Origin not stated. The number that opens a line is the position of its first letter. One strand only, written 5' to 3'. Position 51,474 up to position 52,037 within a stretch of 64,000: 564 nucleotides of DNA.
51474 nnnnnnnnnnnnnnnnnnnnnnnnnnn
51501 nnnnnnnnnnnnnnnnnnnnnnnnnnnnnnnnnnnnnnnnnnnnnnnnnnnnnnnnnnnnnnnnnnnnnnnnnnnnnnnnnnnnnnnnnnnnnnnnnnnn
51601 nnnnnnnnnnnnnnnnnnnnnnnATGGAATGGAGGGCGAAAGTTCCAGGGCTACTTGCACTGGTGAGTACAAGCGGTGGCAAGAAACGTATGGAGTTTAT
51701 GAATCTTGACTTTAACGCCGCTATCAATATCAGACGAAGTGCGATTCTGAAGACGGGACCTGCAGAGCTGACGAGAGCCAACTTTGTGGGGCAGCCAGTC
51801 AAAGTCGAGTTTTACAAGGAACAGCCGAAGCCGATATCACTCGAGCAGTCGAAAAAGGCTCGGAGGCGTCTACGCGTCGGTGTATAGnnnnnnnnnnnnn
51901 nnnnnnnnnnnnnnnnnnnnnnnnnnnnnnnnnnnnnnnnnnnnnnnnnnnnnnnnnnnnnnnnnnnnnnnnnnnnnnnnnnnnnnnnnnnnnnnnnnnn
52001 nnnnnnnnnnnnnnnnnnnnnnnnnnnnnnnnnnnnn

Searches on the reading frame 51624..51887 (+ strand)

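Call 9: search_protein_families(library=pfam, proteins=[window:51624-51887:+], max_evalue=1)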
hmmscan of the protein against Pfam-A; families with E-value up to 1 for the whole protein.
window:51624-51887:+ (87 aa): 2 families
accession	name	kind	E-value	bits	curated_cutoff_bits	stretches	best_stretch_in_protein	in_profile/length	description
PF12857.13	TOBE_3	-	0.07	13.5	27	1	46-84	8-47/59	TOBE-like domain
PF21309.3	C5_CUB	-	0.24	12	27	1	48-62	18-32/57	Complement component 5, CUB domain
